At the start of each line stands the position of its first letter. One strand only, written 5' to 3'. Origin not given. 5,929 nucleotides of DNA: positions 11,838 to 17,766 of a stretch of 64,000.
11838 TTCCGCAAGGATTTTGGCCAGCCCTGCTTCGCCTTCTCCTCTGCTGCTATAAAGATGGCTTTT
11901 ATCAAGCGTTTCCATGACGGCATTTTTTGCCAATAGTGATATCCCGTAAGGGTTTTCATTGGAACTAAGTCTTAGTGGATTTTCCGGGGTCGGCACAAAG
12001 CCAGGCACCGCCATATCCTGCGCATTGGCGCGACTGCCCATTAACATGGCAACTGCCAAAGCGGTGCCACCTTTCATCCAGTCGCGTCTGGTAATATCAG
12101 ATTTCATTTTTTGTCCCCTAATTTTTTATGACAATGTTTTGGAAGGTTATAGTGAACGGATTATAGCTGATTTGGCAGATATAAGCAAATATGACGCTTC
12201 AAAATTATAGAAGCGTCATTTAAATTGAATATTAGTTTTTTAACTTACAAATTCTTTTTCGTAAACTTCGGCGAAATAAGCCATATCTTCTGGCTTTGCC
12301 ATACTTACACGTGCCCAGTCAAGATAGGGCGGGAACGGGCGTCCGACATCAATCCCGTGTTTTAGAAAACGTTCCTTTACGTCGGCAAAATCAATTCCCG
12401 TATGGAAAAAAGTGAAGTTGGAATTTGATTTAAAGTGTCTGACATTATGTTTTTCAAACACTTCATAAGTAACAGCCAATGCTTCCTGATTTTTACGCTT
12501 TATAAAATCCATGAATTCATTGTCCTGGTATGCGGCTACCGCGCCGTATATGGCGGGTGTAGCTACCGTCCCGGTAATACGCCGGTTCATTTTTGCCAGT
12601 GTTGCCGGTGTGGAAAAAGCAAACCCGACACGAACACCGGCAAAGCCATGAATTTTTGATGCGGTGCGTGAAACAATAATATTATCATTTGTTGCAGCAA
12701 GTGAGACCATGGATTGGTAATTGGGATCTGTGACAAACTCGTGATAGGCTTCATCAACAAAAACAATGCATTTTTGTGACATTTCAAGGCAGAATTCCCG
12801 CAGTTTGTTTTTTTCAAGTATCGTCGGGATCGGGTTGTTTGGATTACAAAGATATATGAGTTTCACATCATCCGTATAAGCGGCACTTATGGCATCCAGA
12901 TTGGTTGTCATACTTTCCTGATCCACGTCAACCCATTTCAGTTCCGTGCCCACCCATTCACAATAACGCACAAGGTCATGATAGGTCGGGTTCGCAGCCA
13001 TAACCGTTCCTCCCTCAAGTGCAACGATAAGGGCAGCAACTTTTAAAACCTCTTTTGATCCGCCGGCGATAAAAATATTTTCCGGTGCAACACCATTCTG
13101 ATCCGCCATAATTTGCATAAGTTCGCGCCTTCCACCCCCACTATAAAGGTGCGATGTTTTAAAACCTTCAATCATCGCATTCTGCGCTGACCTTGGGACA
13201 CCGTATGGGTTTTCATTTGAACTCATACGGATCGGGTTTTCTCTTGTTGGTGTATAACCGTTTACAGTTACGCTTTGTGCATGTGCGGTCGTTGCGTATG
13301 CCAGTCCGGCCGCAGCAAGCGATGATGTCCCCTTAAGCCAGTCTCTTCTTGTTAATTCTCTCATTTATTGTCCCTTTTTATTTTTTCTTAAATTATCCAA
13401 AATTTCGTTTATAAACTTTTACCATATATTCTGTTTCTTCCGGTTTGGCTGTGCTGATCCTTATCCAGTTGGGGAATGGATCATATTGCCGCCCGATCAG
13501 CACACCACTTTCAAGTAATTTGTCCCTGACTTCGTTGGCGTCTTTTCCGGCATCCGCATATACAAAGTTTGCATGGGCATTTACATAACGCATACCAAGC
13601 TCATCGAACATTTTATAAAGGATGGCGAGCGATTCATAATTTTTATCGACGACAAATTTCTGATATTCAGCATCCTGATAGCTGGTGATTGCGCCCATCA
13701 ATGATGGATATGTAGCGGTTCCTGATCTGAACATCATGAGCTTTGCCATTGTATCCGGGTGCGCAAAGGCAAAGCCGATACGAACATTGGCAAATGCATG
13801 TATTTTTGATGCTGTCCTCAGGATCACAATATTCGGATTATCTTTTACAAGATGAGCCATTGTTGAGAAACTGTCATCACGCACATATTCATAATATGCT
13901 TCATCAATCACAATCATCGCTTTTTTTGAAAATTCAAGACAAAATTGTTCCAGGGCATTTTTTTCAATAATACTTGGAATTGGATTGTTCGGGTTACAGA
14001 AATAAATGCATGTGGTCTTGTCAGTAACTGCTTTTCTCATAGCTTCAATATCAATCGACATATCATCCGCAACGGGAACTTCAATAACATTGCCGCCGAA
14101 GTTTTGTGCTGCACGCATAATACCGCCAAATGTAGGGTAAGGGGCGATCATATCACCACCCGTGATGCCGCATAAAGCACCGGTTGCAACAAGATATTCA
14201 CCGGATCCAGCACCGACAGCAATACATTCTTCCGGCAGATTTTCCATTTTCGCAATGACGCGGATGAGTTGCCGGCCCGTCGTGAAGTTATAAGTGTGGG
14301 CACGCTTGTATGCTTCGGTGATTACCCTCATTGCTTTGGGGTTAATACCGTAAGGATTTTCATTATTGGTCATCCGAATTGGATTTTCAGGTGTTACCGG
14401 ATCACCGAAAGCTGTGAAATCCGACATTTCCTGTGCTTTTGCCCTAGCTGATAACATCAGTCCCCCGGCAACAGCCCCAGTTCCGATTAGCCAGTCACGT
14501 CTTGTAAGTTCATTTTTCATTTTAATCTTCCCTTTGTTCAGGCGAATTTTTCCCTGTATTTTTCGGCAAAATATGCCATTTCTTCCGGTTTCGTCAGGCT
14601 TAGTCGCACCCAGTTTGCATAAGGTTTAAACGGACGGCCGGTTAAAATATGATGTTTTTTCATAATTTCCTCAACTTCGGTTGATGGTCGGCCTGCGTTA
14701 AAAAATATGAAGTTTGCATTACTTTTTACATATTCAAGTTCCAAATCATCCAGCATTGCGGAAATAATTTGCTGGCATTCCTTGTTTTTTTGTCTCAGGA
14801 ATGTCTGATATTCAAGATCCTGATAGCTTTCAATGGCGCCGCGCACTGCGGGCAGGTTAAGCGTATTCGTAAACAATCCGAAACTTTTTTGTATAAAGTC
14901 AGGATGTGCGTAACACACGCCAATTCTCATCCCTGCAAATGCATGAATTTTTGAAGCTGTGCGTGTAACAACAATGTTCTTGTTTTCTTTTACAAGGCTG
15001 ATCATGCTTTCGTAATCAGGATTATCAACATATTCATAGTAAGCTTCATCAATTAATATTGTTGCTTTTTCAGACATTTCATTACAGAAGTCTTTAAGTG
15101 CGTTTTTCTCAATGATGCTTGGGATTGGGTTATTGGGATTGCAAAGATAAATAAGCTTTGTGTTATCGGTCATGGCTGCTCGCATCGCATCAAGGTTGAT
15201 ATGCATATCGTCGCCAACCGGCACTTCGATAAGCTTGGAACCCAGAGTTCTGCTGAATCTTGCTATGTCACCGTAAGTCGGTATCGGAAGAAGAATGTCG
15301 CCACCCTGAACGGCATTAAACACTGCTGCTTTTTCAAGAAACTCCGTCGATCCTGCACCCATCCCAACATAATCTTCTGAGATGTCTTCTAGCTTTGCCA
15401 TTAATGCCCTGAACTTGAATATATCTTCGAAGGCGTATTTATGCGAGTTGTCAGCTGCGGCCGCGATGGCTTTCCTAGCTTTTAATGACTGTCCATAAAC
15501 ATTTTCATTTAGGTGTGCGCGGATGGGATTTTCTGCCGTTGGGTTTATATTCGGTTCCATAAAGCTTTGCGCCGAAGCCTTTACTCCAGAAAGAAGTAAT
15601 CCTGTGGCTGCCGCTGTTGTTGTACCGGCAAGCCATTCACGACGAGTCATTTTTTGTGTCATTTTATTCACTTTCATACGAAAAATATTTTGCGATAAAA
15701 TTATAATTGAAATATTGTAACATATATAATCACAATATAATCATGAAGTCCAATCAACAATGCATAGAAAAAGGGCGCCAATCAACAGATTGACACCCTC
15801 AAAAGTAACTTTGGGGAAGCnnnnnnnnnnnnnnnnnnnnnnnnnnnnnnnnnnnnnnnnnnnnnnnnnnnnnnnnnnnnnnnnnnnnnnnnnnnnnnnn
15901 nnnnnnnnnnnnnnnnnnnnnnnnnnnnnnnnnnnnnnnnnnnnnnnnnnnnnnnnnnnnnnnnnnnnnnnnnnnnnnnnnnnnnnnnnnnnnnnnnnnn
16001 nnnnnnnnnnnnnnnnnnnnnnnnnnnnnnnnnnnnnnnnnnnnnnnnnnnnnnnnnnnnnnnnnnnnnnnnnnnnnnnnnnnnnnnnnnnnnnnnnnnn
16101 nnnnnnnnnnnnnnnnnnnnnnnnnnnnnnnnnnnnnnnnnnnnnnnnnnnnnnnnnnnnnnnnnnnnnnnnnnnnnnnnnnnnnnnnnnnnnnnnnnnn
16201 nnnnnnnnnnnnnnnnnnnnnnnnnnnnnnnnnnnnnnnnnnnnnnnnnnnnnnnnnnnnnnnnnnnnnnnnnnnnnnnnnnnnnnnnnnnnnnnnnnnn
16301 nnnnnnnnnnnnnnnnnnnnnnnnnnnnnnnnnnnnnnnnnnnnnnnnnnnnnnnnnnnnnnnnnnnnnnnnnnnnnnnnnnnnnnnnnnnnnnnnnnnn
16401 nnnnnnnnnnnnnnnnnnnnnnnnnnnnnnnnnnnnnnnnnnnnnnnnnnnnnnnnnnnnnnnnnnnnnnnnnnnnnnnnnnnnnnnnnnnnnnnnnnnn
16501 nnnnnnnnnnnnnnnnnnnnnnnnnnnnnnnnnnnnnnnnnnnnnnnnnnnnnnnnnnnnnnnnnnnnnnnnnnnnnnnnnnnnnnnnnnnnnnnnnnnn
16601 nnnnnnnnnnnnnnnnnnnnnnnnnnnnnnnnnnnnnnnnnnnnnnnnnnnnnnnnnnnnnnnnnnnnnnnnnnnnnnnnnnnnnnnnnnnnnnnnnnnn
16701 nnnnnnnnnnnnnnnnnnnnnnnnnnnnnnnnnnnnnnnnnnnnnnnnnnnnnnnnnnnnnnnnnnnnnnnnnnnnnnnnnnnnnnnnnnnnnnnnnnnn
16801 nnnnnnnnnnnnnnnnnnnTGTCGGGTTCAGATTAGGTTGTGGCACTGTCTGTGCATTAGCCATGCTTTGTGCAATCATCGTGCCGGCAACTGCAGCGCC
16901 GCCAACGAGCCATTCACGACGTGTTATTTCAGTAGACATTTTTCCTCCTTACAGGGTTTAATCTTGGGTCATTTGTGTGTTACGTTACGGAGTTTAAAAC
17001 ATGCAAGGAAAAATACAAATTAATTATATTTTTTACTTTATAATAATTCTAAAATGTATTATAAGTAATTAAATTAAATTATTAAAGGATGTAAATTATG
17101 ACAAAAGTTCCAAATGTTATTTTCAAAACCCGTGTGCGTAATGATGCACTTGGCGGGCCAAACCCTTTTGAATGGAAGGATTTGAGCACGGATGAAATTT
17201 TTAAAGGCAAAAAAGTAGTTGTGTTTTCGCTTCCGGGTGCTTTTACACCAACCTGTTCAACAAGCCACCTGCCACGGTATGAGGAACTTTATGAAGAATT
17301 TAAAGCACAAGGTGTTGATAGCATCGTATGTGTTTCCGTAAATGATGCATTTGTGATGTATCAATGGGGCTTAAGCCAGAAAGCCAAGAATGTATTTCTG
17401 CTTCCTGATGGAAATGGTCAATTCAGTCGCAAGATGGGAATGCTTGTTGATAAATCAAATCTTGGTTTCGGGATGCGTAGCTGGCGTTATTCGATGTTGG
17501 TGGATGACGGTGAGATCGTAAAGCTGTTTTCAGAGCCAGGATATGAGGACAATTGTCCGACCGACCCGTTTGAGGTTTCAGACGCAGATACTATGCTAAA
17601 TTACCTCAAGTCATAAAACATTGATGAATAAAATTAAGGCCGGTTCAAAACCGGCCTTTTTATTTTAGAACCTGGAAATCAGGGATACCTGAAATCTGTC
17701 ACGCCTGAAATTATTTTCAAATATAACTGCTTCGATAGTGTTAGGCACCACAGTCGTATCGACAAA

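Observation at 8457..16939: Seven tandem, co-oriented HisC-like PLP aminotransferases, each with a twin-arginine export signal: a putative periplasmic transaminase battery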

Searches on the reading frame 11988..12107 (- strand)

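Call 34: search_protein_families(library=ncbifam, proteins=[window:11988-12107:-], max_evalue=10)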
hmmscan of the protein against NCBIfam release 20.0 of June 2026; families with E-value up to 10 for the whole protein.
seq(40 aa): 2 families
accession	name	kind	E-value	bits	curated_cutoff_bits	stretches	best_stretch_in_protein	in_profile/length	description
TIGR01409.1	TAT_signal_seq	domain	0.00055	20.2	16.7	1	5-29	1-29/29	twin-arginine translocation signal domain-containing protein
NF007779.0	PRK10468.1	equivalog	0.0058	15.6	659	1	3-32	11-39/372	hydrogenase 2 small subunit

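Call 35: search_protein_families(library=pfam, proteins=[window:11988-12107:-], max_evalue=10)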
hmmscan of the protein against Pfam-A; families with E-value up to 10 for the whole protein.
seq(40 aa): 2 families
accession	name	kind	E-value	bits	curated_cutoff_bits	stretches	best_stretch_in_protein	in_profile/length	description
PF10518.14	TAT_signal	-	0.0077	16.6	22.7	1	4-24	1-21/21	TAT (twin-arginine translocation) pathway signal sequence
PF12477.13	TraW_N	-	0.074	13.6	22.7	1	15-32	3-20/30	Sex factor F TraW protein N terminal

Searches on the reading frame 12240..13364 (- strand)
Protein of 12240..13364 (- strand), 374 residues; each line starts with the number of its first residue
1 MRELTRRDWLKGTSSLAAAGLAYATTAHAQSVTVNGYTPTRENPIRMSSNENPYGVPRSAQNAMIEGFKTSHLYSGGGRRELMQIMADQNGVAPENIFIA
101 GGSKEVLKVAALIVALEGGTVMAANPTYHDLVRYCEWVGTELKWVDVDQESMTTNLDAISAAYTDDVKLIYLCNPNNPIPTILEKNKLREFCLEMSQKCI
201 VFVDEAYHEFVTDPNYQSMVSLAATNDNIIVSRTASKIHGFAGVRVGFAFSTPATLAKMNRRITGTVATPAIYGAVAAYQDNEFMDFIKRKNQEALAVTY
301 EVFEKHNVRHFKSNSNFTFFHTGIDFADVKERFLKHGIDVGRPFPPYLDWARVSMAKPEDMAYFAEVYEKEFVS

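Call 3: search_protein_families(library=pfam, proteins=[window:12240-13364:-])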
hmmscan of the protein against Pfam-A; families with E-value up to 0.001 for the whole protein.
window:12240-13364:- (374 aa): 1 family
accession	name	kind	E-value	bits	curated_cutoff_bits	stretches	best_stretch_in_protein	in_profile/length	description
PF00155.27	Aminotran_1_2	-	1.1e-38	133.8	19.7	1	44-366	3-359/361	Aminotransferase class I and II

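Call 4: search_protein_families(library=ncbifam, proteins=[window:12240-13364:-], max_evalue=0.01)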
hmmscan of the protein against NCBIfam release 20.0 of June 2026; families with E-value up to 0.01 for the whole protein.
window:12240-13364:- (374 aa): 74 families (the best 25 are shown)
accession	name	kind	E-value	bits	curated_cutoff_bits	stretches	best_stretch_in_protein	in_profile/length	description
NF006580.0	PRK09105.1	subfamily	5.1e-61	206.6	444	1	2-370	3-369/375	pyridoxal phosphate-dependent aminotransferase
TIGR01141.1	hisC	equivalog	2.8e-60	204.1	276.55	1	38-368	11-346/349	histidinol-phosphate transaminase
NF051461.1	pyoverd_PtaA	equivalog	1.7e-58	198.1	500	1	1-369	1-357/359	pyoverdine biosynthesis transaminase PtaA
NF002878.0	PRK03321.1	subfamily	9.2e-49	166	374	1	36-369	14-346/352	histidinol-phosphate transaminase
NF003496.0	PRK05166.1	equivalog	4.6e-47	160.6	540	1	45-369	39-367/373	histidinol-phosphate transaminase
TIGR01140.1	L_thr_O3P_dcar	equivalog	1.3e-40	139.5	290.55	1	40-346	15-304/331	threonine-phosphate decarboxylase CobD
NF006014.0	PRK08153.1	equivalog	1e-38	133.2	510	1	45-368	36-360/370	pyridoxal phosphate-dependent aminotransferase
NF002877.0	PRK03317.1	equivalog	7.5e-35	120.4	409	1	42-369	31-364/374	histidinol-phosphate transaminase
NF041364.1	GntC_guanitoxin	equivalog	4.3e-26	91.7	415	1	60-304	20-277/356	guanitoxin biosynthesis PLP-dependent (S)-gamma-hydroxy-L-arginine cyclodehydratase GntC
NF002726.0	PRK02610.1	equivalog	5.4e-25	88.1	391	1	46-337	32-338/374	histidinol-phosphate transaminase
NF004870.0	PRK06225.1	equivalog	3.8e-23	81.8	351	1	42-339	28-336/380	pyridoxal phosphate-dependent aminotransferase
NF041091.1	asp_aminotase_Arch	equivalog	3.5e-21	75.5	550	1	81-323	72-319/376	aspartate aminotransferase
NF005744.0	PRK07568.1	subfamily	7.1e-21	74.5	389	1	91-311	85-313/398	pyridoxal phosphate-dependent aminotransferase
NF004770.0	PRK06108.1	subfamily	4.9e-19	68.4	422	1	52-290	50-298/396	pyridoxal phosphate-dependent aminotransferase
NF006225.0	PRK08354.1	equivalog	3.9e-18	65.9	288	1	93-358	59-302/318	putative aminotransferase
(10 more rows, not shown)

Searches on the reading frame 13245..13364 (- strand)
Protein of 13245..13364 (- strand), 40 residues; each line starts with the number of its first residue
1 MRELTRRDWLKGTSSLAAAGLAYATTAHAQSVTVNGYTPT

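Call 34: search_protein_families(library=ncbifam, proteins=[window:13245-13364:-], max_evalue=10)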
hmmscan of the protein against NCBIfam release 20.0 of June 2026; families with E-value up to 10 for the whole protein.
seq(40 aa): 3 families
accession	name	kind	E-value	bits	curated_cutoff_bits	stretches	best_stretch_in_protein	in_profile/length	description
TIGR01409.1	TAT_signal_seq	domain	0.0044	17.3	16.7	1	4-27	1-21/29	twin-arginine translocation signal domain-containing protein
TIGR02811.1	formate_TAT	hypoth_equivalog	0.0069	16.7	48.45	1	3-31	8-36/66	formate dehydrogenase region TAT target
NF047833.1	TyroCdyMelC1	equivalog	0.031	14.4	120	1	1-33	1-32/127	apotyrosinase chaperone MelC1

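Call 35: search_protein_families(library=pfam, proteins=[window:13245-13364:-], max_evalue=10)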
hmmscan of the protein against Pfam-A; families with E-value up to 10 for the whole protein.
seq(40 aa): 3 families
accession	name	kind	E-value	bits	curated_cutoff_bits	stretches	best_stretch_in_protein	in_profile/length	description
PF10518.14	TAT_signal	-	0.022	15.1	22.7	1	3-21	1-19/21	TAT (twin-arginine translocation) pathway signal sequence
PF12535.13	Nudix_N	-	0.12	12.5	27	1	8-26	5-23/56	Hydrolase of X-linked nucleoside diphosphate N terminal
PF10399.14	UCR_Fe-S_N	-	0.13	12.1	24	1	3-24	8-30/41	Ubiquitinol-cytochrome C reductase Fe-S subunit TAT signal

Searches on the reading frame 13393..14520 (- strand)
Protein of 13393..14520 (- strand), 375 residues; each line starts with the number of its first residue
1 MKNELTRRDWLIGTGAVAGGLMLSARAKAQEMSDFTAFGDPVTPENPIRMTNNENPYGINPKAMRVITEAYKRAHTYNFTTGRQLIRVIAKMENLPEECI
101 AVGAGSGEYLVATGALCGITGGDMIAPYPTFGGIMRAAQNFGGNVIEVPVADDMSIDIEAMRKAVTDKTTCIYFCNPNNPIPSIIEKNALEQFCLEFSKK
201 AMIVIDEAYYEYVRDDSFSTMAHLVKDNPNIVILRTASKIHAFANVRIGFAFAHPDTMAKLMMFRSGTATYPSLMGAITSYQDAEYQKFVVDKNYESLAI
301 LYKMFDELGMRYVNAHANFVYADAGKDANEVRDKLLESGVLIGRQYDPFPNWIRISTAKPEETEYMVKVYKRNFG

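Call 3: search_protein_families(library=pfam, proteins=[window:13393-14520:-])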
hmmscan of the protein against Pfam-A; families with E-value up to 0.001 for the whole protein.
window:13393-14520:- (375 aa): 2 families
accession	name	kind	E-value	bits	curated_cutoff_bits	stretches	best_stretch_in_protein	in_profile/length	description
PF00155.27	Aminotran_1_2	-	4.1e-35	122.1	19.7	1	48-367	4-358/361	Aminotransferase class I and II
PF01053.26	Cys_Met_Meta_PP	-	1.3e-06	27.6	27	1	80-209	52-176/381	Cys/Met metabolism PLP-dependent enzyme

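Call 4: search_protein_families(library=ncbifam, proteins=[window:13393-14520:-], max_evalue=0.01)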
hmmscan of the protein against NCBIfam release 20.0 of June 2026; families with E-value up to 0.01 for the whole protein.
window:13393-14520:- (375 aa): 70 families (the best 25 are shown)
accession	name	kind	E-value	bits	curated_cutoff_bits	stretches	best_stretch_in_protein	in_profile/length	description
NF006580.0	PRK09105.1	subfamily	9.9e-65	218.8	444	1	2-366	2-363/375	pyridoxal phosphate-dependent aminotransferase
TIGR01141.1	hisC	equivalog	1.9e-62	211.2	276.55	1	30-371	5-347/349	histidinol-phosphate transaminase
NF002878.0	PRK03321.1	subfamily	1e-55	189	374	1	31-372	8-347/352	histidinol-phosphate transaminase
NF051461.1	pyoverd_PtaA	equivalog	1.5e-55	188.4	500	1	29-371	18-357/359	pyoverdine biosynthesis transaminase PtaA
NF003496.0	PRK05166.1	equivalog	1.4e-53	182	540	1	48-371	39-367/373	histidinol-phosphate transaminase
NF006014.0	PRK08153.1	equivalog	7.2e-39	133.7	510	1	49-367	37-357/370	pyridoxal phosphate-dependent aminotransferase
TIGR01140.1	L_thr_O3P_dcar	equivalog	1.2e-38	133.1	290.55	1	58-368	25-328/331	threonine-phosphate decarboxylase CobD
NF002877.0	PRK03317.1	equivalog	6.9e-35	120.5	409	1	32-370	19-363/374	histidinol-phosphate transaminase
NF002726.0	PRK02610.1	equivalog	2.2e-26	92.6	391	1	89-368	75-363/374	histidinol-phosphate transaminase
NF006225.0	PRK08354.1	equivalog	8.5e-24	84.5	288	1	59-371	23-313/318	putative aminotransferase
NF041364.1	GntC_guanitoxin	equivalog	1.1e-22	80.5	415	1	73-362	29-344/356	guanitoxin biosynthesis PLP-dependent (S)-gamma-hydroxy-L-arginine cyclodehydratase GntC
NF005915.1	PRK07908.1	equivalog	2.5e-18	66.5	360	1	67-369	34-330/332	Rv2231c family histidinol phosphate aminotransferase CobC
NF005816.0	PRK07682.1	equivalog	3.5e-17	62.1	620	1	95-263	88-258/390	aminotransferase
NF053748.1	bifunc_CobBC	exception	3.6e-16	58.7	950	1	80-369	513-795/797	bifunctional hydrogenobyrinic acid a,c-diamide synthase/histidinol phosphate aminotransferase CobBC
NF005817.0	PRK07683.1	equivalog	5.1e-16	58.3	575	1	95-312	87-310/387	aminotransferase A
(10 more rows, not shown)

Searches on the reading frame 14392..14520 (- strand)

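Call 34: search_protein_families(library=ncbifam, proteins=[window:14392-14520:-], max_evalue=10)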
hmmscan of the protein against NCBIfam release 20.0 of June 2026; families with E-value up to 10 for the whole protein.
seq(43 aa): 0 families

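Call 35: search_protein_families(library=pfam, proteins=[window:14392-14520:-], max_evalue=10)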
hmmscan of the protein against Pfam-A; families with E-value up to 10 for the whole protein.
seq(43 aa): 2 families
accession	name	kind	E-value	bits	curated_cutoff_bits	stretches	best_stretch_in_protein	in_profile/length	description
PF24008.1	DUF7322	-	0.093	12.7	27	1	7-27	35-55/61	Domain of unknown function (DUF7322)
PF10399.14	UCR_Fe-S_N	-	0.12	12.2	24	1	3-19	7-24/41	Ubiquitinol-cytochrome C reductase Fe-S subunit TAT signal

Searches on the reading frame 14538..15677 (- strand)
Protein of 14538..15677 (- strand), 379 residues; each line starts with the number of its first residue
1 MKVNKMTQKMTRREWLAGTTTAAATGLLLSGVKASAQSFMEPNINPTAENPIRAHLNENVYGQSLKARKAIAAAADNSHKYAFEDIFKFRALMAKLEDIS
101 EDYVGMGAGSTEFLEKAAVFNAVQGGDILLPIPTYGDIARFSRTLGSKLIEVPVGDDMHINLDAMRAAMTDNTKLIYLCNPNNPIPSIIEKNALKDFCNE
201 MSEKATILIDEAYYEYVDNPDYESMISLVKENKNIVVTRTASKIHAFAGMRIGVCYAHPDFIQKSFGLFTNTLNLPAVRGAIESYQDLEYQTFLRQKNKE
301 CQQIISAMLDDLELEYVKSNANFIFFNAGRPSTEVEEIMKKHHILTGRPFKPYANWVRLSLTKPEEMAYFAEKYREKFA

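Call 3: search_protein_families(library=pfam, proteins=[window:14538-15677:-])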
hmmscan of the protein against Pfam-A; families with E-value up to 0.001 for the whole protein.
window:14538-15677:- (379 aa): 2 families
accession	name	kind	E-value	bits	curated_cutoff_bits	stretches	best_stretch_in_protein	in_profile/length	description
PF00155.27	Aminotran_1_2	-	3.9e-36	125.4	19.7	1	58-372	10-359/361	Aminotransferase class I and II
PF01053.26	Cys_Met_Meta_PP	-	0.00029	19.9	27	1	117-213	82-176/381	Cys/Met metabolism PLP-dependent enzyme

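Call 4: search_protein_families(library=ncbifam, proteins=[window:14538-15677:-], max_evalue=0.01)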
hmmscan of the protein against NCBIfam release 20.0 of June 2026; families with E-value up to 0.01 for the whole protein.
window:14538-15677:- (379 aa): 71 families (the best 25 are shown)
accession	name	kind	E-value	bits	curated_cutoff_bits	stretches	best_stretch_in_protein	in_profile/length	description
NF006580.0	PRK09105.1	subfamily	5e-68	229.7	444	1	7-375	2-368/375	pyridoxal phosphate-dependent aminotransferase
NF051461.1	pyoverd_PtaA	equivalog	8.3e-57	192.5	500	1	9-374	3-356/359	pyoverdine biosynthesis transaminase PtaA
TIGR01141.1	hisC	equivalog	2.1e-55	188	276.55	1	48-374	19-346/349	histidinol-phosphate transaminase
NF002878.0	PRK03321.1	subfamily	1.2e-51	175.5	374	1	51-373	24-344/352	histidinol-phosphate transaminase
NF003496.0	PRK05166.1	equivalog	4.3e-44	150.8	540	1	56-373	43-365/373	histidinol-phosphate transaminase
NF006014.0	PRK08153.1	equivalog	2.8e-40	138.3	510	1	51-374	33-360/370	pyridoxal phosphate-dependent aminotransferase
TIGR01140.1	L_thr_O3P_dcar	equivalog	2.5e-36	125.5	290.55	1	66-367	32-323/331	threonine-phosphate decarboxylase CobD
NF002877.0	PRK03317.1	equivalog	1.2e-32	113.2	409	1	46-375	28-364/374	histidinol-phosphate transaminase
NF002726.0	PRK02610.1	equivalog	6.4e-25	87.9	391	1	86-375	75-366/374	histidinol-phosphate transaminase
NF041364.1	GntC_guanitoxin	equivalog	2.2e-22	79.4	415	1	99-366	58-344/356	guanitoxin biosynthesis PLP-dependent (S)-gamma-hydroxy-L-arginine cyclodehydratase GntC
NF006225.0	PRK08354.1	equivalog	3.3e-22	79.3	288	1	90-370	49-308/318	putative aminotransferase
NF004870.0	PRK06225.1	equivalog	1.3e-20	73.5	351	1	59-347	38-338/380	pyridoxal phosphate-dependent aminotransferase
NF005744.0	PRK07568.1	subfamily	3e-18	65.8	389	1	98-333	85-329/398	pyridoxal phosphate-dependent aminotransferase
NF041091.1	asp_aminotase_Arch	equivalog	4.3e-18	65.3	550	1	149-330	137-321/376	aspartate aminotransferase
NF005817.0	PRK07683.1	equivalog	2.5e-16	59.4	575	1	100-326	88-320/387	aminotransferase A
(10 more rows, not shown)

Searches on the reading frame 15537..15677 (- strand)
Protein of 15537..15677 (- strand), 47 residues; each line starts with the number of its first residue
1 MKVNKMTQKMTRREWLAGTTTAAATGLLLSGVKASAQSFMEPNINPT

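Call 34: search_protein_families(library=ncbifam, proteins=[window:15537-15677:-], max_evalue=10)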
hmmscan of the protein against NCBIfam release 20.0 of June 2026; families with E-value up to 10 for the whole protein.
seq(47 aa): 2 families
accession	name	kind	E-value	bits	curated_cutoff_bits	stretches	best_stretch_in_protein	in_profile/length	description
NF047833.1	TyroCdyMelC1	equivalog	0.025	14.7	120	1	8-38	2-31/127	apotyrosinase chaperone MelC1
TIGR02811.1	formate_TAT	hypoth_equivalog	0.074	13.4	48.45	1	7-42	6-43/66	formate dehydrogenase region TAT target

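Call 35: search_protein_families(library=pfam, proteins=[window:15537-15677:-], max_evalue=10)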
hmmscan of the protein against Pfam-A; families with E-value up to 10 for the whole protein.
seq(47 aa): 0 families

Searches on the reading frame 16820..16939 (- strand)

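Call 34: search_protein_families(library=ncbifam, proteins=[window:16820-16939:-], max_evalue=10)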
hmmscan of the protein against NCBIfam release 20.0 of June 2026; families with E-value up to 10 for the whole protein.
seq(40 aa): 0 families

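Call 35: search_protein_families(library=pfam, proteins=[window:16820-16939:-], max_evalue=10)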
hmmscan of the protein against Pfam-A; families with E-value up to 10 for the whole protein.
seq(40 aa): 1 family
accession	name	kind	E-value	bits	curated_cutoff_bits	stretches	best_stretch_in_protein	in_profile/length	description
PF12318.13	FAD-SLDH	-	0.084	13.5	24.2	1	6-34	2-30/163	Membrane bound FAD containing D-sorbitol dehydrogenase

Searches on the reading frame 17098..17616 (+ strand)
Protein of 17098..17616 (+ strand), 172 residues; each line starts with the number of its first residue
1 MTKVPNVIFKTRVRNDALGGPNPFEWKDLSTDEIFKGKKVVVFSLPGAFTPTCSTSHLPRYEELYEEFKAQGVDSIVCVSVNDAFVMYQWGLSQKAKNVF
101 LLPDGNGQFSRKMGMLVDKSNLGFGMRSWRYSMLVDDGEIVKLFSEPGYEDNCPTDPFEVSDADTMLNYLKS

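Call 9: search_protein_families(library=pfam, proteins=[window:17098-17616:+])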
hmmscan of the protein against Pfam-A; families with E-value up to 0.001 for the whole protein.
window:17098-17616:+ (172 aa): 2 families
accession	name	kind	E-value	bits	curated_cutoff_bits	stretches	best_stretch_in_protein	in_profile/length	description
PF08534.16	Redoxin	-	1.3e-32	113.1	26.6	1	27-167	19-148/148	Redoxin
PF00578.27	AhpC-TSA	-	3.4e-14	53.3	26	1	26-142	15-122/124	AhpC/TSA family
